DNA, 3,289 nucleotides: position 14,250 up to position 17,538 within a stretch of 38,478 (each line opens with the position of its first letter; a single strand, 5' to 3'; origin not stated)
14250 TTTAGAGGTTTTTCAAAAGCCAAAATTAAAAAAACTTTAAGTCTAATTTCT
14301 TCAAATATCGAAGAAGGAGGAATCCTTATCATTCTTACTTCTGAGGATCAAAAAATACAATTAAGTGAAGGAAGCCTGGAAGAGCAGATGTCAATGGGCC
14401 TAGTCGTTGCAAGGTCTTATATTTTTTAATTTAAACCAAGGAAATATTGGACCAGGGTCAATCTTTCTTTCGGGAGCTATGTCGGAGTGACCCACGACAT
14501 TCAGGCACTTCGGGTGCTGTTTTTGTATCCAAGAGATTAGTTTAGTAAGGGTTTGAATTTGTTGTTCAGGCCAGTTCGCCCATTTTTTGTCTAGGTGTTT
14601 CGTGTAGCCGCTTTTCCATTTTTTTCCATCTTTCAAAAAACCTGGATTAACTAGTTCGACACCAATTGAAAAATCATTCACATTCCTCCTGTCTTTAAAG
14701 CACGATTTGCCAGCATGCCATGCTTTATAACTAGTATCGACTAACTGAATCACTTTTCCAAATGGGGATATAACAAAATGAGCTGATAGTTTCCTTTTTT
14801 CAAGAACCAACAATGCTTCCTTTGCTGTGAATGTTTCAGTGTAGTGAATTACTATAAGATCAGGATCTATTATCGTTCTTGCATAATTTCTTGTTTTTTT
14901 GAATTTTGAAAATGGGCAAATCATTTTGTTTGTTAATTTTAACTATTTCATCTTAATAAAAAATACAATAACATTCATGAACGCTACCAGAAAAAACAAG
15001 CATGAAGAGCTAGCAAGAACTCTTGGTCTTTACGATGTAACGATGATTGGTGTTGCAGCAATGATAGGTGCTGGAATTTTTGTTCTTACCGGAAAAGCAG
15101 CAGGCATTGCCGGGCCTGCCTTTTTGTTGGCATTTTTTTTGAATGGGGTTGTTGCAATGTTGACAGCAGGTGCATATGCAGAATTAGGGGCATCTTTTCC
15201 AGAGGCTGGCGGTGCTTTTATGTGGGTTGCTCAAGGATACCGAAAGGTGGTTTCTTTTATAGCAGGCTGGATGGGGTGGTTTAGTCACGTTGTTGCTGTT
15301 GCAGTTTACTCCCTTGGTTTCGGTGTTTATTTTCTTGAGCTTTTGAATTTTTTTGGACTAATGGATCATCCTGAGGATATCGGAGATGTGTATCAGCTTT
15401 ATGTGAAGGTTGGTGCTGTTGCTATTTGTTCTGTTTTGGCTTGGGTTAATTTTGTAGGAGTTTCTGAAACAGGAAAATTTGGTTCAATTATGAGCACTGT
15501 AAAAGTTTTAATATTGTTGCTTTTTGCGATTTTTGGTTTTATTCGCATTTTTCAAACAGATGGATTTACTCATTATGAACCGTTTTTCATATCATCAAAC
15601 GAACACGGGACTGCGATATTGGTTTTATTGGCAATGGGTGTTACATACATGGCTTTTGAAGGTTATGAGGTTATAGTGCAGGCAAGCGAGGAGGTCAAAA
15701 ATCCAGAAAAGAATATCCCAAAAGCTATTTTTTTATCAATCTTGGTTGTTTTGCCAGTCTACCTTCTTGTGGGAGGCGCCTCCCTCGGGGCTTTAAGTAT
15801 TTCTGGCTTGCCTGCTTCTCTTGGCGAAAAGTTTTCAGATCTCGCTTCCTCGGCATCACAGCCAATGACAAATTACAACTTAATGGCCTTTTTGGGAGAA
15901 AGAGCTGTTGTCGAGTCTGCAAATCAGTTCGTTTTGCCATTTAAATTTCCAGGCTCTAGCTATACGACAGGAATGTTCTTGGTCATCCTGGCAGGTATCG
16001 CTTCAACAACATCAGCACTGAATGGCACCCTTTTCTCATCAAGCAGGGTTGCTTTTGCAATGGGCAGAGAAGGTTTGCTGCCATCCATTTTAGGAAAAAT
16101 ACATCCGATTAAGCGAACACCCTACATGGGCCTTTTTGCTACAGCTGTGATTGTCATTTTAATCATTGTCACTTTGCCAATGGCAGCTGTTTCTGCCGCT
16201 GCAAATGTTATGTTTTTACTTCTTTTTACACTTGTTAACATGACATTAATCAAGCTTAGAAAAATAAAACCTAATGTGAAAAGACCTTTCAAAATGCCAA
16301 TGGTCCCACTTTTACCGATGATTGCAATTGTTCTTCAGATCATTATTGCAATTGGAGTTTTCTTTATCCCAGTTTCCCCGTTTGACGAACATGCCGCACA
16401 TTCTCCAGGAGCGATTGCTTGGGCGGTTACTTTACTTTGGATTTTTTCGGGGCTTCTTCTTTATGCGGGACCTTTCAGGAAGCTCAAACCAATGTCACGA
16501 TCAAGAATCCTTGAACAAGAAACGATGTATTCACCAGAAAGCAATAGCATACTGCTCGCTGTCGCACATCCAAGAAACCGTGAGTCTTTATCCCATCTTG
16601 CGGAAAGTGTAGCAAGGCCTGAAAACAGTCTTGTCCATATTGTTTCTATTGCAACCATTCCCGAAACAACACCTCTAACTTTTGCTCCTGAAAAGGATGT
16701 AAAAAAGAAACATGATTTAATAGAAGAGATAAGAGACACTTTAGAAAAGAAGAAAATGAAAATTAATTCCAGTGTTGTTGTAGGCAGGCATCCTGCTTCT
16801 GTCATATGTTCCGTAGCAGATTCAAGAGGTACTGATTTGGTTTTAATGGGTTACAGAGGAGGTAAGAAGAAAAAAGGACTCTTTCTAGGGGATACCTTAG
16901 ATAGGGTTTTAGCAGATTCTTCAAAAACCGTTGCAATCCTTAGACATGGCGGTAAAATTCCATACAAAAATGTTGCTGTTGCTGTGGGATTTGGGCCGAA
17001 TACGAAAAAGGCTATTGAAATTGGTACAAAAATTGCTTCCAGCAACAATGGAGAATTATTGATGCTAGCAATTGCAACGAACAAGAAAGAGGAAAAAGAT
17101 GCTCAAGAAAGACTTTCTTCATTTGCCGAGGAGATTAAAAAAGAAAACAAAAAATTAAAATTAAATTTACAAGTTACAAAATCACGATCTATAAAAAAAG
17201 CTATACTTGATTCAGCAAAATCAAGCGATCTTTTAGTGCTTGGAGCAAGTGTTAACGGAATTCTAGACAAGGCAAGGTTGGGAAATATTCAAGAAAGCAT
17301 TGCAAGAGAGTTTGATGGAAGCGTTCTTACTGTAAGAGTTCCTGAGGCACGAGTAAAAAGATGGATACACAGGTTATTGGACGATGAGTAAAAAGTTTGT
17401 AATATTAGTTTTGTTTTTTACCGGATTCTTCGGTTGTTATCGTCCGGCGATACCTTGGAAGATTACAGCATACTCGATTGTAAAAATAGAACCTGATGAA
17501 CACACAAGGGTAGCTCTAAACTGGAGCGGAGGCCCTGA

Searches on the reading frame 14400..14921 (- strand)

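Call 13: search_protein_families(library=pfam, proteins=[window:14400-14921:-], max_evalue=0.001)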
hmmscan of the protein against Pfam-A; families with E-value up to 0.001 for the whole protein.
window:14400-14921:- (173 aa): 1 family
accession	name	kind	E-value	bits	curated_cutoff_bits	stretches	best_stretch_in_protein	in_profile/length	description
PF01510.30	Amidase_2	-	5.1e-29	101.7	26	1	19-158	4-131/131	N-acetylmuramoyl-L-alanine amidase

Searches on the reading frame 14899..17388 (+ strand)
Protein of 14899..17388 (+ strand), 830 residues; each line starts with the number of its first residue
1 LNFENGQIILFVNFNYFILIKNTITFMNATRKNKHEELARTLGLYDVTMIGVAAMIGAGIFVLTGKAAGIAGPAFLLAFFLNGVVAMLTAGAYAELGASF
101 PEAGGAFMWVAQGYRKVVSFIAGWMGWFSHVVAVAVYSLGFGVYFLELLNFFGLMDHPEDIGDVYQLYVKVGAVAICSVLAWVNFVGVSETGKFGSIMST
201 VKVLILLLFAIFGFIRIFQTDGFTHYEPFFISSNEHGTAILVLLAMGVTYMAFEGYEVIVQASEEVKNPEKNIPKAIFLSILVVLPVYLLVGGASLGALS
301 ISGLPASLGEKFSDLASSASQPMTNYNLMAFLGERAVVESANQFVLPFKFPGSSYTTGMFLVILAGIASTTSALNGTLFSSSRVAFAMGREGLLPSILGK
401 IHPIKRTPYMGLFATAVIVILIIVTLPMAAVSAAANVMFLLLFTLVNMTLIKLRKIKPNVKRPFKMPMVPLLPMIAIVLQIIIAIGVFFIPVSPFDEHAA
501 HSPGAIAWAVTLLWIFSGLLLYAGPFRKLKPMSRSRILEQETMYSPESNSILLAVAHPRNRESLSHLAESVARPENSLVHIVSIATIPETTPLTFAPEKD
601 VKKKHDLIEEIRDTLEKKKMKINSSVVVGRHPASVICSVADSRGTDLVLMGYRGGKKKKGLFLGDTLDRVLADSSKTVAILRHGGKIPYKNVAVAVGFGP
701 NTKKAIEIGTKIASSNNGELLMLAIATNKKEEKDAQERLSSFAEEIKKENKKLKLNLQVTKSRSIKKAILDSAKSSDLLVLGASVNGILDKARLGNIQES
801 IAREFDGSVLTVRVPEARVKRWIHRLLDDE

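Call 13: search_protein_families(library=pfam, proteins=[window:14899-17388:+], max_evalue=0.001)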
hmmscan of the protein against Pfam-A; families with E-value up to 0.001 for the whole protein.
window:14899-17388:+ (830 aa): 3 families
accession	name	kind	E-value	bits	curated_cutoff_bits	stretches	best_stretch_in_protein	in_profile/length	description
PF13520.12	AA_permease_2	-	6.2e-51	174.1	27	1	42-494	1-411/427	Amino acid permease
PF00324.27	AA_permease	-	1.6e-42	146.2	24.6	1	46-516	1-451/470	Amino acid permease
PF00582.32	Usp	-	1.3e-20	74.8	24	2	550-682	4-141/141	Universal stress protein family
